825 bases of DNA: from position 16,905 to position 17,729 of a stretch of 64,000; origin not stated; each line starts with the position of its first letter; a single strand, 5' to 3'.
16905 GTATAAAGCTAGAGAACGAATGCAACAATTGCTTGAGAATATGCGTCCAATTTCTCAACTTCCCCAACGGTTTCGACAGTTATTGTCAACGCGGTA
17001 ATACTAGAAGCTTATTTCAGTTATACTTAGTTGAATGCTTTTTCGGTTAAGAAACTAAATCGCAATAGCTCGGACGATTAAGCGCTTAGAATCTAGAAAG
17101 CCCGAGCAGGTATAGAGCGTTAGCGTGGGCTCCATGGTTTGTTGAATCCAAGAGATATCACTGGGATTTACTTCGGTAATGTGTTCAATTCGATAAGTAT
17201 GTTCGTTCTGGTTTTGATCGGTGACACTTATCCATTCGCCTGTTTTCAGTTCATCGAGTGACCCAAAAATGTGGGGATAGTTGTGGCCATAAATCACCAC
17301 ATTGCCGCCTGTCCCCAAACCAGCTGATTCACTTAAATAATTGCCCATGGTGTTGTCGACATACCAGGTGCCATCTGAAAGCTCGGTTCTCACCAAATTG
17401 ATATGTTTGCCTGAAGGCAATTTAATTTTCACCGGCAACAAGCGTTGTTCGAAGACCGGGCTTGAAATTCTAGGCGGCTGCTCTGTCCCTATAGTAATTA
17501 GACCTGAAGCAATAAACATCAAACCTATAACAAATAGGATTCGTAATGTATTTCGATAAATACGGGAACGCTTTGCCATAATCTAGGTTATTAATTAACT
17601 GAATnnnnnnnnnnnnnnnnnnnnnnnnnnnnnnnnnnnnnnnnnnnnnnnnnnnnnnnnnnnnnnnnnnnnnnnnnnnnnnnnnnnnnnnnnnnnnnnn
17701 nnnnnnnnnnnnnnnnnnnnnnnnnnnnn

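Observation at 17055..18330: Substrate-then-sortase operon with a class E-type LAXTG signal and Pro/Thr linkers: a candidate O-glycosylated, wall-anchored adhesin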

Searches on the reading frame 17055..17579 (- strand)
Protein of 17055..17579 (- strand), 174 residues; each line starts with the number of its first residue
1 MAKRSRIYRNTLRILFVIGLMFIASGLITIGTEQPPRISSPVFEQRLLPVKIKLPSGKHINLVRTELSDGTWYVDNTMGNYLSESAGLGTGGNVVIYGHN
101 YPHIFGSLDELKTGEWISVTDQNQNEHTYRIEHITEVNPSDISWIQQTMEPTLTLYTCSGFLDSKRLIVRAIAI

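Call 3: search_protein_families(library=pfam, proteins=[window:17055-17579:-], max_evalue=0.01)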
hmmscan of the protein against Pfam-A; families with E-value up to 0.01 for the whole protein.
window:17055-17579:- (174 aa): 1 family
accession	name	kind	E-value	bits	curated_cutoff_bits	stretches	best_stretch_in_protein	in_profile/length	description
PF04203.18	Sortase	-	1.7e-20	73.5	26.6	1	74-171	21-122/125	Sortase domain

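Call 4: search_protein_families(library=ncbifam, proteins=[window:17055-17579:-], max_evalue=0.01)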
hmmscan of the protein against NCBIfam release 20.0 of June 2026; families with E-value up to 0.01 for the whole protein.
window:17055-17579:- (174 aa): 7 families
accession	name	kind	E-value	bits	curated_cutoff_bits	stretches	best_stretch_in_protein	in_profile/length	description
TIGR01076.1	sortase_fam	subfamily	2.1e-10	40.5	39.35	1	89-170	39-124/136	sortase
TIGR03784.1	marine_sortase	equivalog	3.2e-10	39.9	158.25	1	82-161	81-159/174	class GN sortase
NF058671.1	sortase_SrtD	exception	1.3e-09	38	140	1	77-161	90-171/187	class D sortase, LPxTATN-specific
NF033745.1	class_C_sortase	subfamily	1.9e-08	34.3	160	1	89-171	132-218/220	class C sortase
NF033746.1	class_D_sortase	subfamily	2.4e-08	33.9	165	1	79-161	38-117/135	class D sortase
NF033747.1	class_E_sortase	subfamily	3.3e-08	33.6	160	1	73-170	95-202/211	class E sortase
NF033748.1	class_F_sortase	subfamily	1.2e-06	28.2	166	1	83-165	51-140/155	class F sortase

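Call 18: search_solved_structures(query=window:17055-17579:-, max_evalue=0.01, show_alignments=3)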
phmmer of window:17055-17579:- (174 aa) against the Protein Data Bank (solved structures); distinct sequences matched with E-value up to 0.01: 24.
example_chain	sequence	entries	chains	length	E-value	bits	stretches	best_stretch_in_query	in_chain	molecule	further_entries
4d70_A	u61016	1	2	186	2.6e-06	30.2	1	65-171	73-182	SORTASE FAMILY PROTEIN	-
2kw8_A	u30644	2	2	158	1.2e-05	28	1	84-169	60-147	LPXTG-site transpeptidase family protein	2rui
7cfj_A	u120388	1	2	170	8.1e-05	25.3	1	25-163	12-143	Class A sortase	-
9iok_A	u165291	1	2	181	8.6e-05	25.2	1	71-171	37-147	Peptidase C60, sortase A and B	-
9m4u_B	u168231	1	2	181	8.6e-05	25.2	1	71-171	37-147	Peptidase C60, sortase A and B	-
4d7w_A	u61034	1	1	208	9.4e-05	25.1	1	84-171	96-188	SORTASE FAMILY PROTEIN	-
7f87_A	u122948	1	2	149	0.00019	24.1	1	50-163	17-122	Class A sortase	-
3rcc_A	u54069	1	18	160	0.00022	23.9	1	50-171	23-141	Sortase SrtA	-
9iv0_A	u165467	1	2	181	0.00024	23.8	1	72-171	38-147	Peptidase C60, sortase A and B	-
9m5i_B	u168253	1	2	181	0.00024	23.8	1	72-171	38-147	Peptidase C60, sortase A and B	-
7s56_A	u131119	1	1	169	0.00025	23.7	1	50-171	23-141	Class A sortase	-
2ln7_A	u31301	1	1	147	0.0004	23.1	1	78-161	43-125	LPXTG-site transpeptidase family protein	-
9m5j_B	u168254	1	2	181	0.00056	22.6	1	83-171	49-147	Peptidase C60, sortase A and B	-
5dv0_A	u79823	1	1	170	0.0006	22.5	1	100-170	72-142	Sortase SrtA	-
9j0t_A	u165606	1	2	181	0.00062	22.4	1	71-145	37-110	Peptidase C60, sortase A and B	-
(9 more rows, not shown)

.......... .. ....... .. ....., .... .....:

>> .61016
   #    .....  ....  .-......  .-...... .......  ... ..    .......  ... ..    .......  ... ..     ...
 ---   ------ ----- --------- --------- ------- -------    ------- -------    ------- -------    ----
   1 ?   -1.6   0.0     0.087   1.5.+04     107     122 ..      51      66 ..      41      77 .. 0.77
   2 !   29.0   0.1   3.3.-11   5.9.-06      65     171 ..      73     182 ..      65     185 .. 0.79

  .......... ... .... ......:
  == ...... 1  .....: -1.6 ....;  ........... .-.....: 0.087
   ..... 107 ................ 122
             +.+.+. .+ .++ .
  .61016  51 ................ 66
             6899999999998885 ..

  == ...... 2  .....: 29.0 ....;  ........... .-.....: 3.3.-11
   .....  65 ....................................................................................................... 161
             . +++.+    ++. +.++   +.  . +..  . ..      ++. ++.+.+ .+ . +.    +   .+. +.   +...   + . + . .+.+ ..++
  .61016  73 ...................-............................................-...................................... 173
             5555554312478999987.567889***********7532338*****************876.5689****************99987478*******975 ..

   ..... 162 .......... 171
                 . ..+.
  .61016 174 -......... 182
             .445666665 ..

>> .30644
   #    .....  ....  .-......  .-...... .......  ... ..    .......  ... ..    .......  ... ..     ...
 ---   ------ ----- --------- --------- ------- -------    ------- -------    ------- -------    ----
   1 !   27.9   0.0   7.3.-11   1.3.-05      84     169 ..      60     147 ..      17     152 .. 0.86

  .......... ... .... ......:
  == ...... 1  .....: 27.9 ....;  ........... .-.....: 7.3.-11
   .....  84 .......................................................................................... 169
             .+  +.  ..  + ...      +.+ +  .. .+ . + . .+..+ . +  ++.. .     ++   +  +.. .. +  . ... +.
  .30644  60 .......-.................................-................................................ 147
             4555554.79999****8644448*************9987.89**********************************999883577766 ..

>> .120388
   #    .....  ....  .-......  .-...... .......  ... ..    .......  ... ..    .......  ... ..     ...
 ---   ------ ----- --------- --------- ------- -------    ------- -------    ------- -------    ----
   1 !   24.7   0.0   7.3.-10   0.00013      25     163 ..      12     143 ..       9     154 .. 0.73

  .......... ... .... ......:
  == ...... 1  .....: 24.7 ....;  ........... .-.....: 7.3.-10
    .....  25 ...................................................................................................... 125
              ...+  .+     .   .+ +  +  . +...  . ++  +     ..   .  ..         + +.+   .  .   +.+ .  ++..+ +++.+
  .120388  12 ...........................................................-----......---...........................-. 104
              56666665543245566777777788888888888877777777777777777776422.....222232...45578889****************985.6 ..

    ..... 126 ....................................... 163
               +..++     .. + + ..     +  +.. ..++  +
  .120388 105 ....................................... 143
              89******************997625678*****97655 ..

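Call 23: find_homologous_proteins(query=window:17055-17579:-, max_evalue=0.00001)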
Query window:17055-17579:- (174 aa): 73 proteins with E <= 0.00001 among 152 candidates.
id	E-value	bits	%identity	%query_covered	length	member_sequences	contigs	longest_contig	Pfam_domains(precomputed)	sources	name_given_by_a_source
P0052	5.9e-112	389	100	100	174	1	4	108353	PF04203.19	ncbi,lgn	-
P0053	4.3e-91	321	85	98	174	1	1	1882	PF04203.19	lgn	-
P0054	1.5e-89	316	85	98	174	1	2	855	PF04203.19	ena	-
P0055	3.7e-89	315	84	98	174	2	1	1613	PF04203.19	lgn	-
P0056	7.0e-86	304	78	100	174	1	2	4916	PF04203.19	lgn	-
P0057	3.4e-82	292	78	100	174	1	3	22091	PF04203.19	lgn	-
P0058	1.4e-78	280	74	98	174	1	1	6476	PF04203.19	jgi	jgi:LPXTG-site transpeptidase (sortase) family protein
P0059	9.6e-78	277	73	100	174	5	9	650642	PF04203.19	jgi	jgi:LPXTG-site transpeptidase (sortase) family protein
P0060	5.6e-74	265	69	100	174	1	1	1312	PF04203.19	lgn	-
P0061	5.7e-27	112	52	62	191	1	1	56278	PF04203.19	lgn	-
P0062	4.7e-26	109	46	71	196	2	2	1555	PF04203.19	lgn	-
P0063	1.4e-25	108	34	98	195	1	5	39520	PF04203.19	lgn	-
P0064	3.1e-25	107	36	99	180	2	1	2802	PF04203.19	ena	-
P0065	5.5e-25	106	43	74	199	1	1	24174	PF04203.19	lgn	-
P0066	6.2e-25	106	39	88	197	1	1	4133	PF04203.19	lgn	-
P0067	7.7e-25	105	48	62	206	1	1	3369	PF04203.19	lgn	-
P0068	8.0e-25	105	45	74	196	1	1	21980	PF04203.19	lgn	-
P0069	3.6e-24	103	36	93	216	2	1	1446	PF04203.19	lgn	-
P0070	3.9e-24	103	49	60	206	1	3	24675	PF04203.19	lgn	-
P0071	7.8e-24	102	39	97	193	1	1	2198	PF04203.19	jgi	jgi:LPXTG-site transpeptidase (sortase) family protein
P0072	9.9e-24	102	35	100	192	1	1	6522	PF04203.19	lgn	-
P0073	2.5e-23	100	44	71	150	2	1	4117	PF04203.19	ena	-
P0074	3.8e-23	100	40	75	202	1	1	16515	PF04203.19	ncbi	-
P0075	4.9e-23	99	47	62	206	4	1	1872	PF04203.19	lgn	-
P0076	5.1e-23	99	45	64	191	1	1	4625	PF04203.19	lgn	-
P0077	5.3e-23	99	37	95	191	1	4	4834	PF04203.19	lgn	-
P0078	5.8e-23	99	37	93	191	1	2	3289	PF04203.19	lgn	-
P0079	2.3e-22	97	42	72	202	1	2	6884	PF04203.19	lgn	-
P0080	6.2e-22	96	43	72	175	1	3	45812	PF04203.19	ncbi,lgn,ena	-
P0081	8.1e-22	95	36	91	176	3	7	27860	PF04203.19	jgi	-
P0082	9.1e-22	95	46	61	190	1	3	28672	PF04203.19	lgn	-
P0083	9.7e-22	95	44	71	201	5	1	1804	PF04203.19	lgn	-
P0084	1.4e-21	95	35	87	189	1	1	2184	PF04203.19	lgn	-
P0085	2.3e-21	94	39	83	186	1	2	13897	PF04203.19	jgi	-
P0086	2.3e-21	94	40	72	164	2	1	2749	PF04203.19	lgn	-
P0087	2.6e-21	94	40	71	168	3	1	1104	PF04203.19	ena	-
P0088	3.4e-21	93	41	72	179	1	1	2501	PF04203.19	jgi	jgi:LPXTG-site transpeptidase (sortase) family protein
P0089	4.2e-21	93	40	79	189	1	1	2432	PF04203.19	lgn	-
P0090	8.0e-21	92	40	78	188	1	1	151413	PF04203.19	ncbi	-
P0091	1.1e-20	92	41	64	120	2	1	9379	PF04203.19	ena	-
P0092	1.1e-20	92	42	70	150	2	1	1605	PF04203.19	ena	-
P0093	2.8e-20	90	36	88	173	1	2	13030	PF04203.19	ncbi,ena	ncbi:MAG: sortase [Patescibacteria group bacterium]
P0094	3.0e-20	90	34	91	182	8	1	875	PF04203.19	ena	-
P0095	3.8e-20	90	42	77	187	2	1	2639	PF04203.19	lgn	-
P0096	4.3e-20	90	36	90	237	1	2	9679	PF04203.19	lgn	-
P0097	5.4e-20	89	44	61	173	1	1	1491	PF04203.19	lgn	-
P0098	1.6e-19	88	36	90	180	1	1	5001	PF04203.19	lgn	-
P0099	1.6e-19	88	33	97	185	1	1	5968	PF04203.19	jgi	jgi:sortase A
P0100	2.3e-19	87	40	74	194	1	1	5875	PF04203.19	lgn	-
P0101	2.5e-19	87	34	90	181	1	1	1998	PF04203.19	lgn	-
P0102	3.1e-19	87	39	72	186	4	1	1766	PF04203.19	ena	-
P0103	3.5e-19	87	38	71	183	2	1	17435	PF04203.19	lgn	-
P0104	5.2e-19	86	39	71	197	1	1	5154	PF04203.19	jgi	jgi:LPXTG-site transpeptidase (sortase) family protein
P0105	2.7e-18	84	38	71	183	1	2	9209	PF04203.19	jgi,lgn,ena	-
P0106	3.6e-18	84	35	86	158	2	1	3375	PF04203.19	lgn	-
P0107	2.1e-17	81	33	74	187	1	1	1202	PF04203.19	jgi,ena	-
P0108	2.2e-17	81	35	72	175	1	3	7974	PF04203.19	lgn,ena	-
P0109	3.3e-17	80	36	78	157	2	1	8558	PF04203.19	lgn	-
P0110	4.1e-17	80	37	71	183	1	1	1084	PF04203.19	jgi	jgi:LPXTG-site transpeptidase (sortase) family protein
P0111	8.2e-17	79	39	61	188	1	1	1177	PF04203.19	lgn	-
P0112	1.8e-16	78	40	71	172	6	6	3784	PF04203.19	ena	-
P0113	2.6e-16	77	35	87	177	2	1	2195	PF04203.19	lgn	-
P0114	3.3e-16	77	35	74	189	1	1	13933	PF04203.19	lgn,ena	-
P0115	4.0e-16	77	36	71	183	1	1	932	PF04203.19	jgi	jgi:LPXTG-site transpeptidase (sortase) family protein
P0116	1.0e-15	76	33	80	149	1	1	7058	PF04203.19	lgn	-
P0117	1.2e-15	75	35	71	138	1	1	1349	PF04203.19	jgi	jgi:LPXTG-site transpeptidase (sortase) family protein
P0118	1.5e-15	75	34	80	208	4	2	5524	PF04203.19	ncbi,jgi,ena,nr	ncbi:MAG TPA: sortase [Candidatus Woesebacteria bacterium]|nr:sortase [Candidatus Woesebacteria bact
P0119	2.0e-15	75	32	94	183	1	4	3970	PF04203.19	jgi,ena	jgi:LPXTG-site transpeptidase (sortase) family protein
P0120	1.8e-14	71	35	70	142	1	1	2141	PF04203.19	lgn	-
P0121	6.5e-14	70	37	61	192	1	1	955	PF04203.19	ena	-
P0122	2.2e-13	68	35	72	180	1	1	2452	PF04203.19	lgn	-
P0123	2.8e-13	68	33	60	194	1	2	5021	PF04203.19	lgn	-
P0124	3.6e-13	67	31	71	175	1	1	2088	PF04203.19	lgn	-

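Call 57: predict_structure(alignment_id=A3)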
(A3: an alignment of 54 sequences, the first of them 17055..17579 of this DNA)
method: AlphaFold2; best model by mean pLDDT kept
length: 174 residues; sequences in the alignment: 54
mean_pLDDT: 87.5   pTM: 0.71
mean pLDDT of the five models: 87.5, 87.1, 86.2, 85.6, 84.4
residues with pLDDT >= 90: 119; 70-90: 29; 50-70: 17; < 50: 9
segments of 3 or more residues with pLDDT < 50: 36-42
pLDDT, mean of each block of 10 residues (from residue 1): 62 89 72 49 75 97 89 90 93 96 96 98 98 96 92 96 94 97
secondary structure, 60 per line:
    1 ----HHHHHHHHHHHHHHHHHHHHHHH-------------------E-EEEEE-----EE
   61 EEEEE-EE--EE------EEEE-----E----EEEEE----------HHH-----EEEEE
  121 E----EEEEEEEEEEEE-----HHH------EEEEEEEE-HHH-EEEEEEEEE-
elements in order: H5-27 E49-53 E59-65 E79-82 E93-97 E116-121 E126-137 E152-159 E165-173

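Call 59: fold_search(model_id=the predicted structure, library=pdb)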
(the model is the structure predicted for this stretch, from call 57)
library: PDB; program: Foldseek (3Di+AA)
matches with E <= 10: 378; with E <= 0.001: 115
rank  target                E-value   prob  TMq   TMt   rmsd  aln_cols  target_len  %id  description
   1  6bwe_B                2.1e-10  1.00  0.63  0.59   4.6       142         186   26  Sortase A from Corynebacterium diphtheriae, lid mutant (released 2017-12-27)
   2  4d7w                  3.9e-10  1.00  0.61  0.56   3.0       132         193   26  Crystal structure of sortase C1 (SrtC1) from Streptococcus agalactiae (released 2015-08-19)
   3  3re9                  6.1e-10  1.00  0.62  0.61   4.0       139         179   18  Crystal structure of sortaseC1 from Streptococcus suis (released 2011-06-01)
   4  3tbe_E                8.6e-10  1.00  0.60  0.55   2.6       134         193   19  The crystal structure of the complex of Streptococcus agalactiae sortase C1 and MTSET (released 2011-10-26)
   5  3tbe_F                9.7e-10  1.00  0.61  0.57   3.7       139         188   18  The crystal structure of the complex of Streptococcus agalactiae sortase C1 and MTSET (released 2011-10-26)
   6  5k9a                  1.0e-09  1.00  0.63  0.51   2.9       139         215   25  Sortase A from Corynebacterium diphtheriae (released 2016-06-15)
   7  3tbe_D                1.3e-09  1.00  0.59  0.54   2.7       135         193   21  The crystal structure of the complex of Streptococcus agalactiae sortase C1 and MTSET (released 2011-10-26)
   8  9m5i_A                1.4e-09  1.00  0.60  0.63   2.4       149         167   24  Crystal Structure of the double mutant (P94A and Y128F) of Sortase E from Thermobifida fusca (released 2026-03-11)
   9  3tbe_B                1.4e-09  1.00  0.61  0.55   3.5       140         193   18  The crystal structure of the complex of Streptococcus agalactiae sortase C1 and MTSET (released 2011-10-26)
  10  9m4u_A                1.5e-09  1.00  0.61  0.61   2.2       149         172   24  Crystal Structure of Sortase E mutant P94A from Thermobifida fusca (released 2026-03-04)
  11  4g1j_B                1.7e-09  1.00  0.59  0.52   3.2       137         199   18  Sortase C1 of GBS Pilus Island 1 (released 2012-12-05)
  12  6ixz_B                1.8e-09  1.00  0.61  0.60   2.9       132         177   20  X-ray structure of sortase C from Clostridium perfringens SM101 (released 2019-08-14)
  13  9m2g_A                1.9e-09  1.00  0.61  0.62   2.2       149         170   23  Crystal Structure of the double mutant (Y128F and C222A) of Sortase E from Thermobifida fusca (released 2026-03-04)
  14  3rbi_B                1.9e-09  1.00  0.60  0.54   2.8       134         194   20  The Type III Crystal Structure of Streptococcus agalactiae Sortase C1 (released 2011-09-07)
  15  4g1j_A                2.0e-09  1.00  0.59  0.51   2.8       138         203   18  Sortase C1 of GBS Pilus Island 1 (released 2012-12-05)
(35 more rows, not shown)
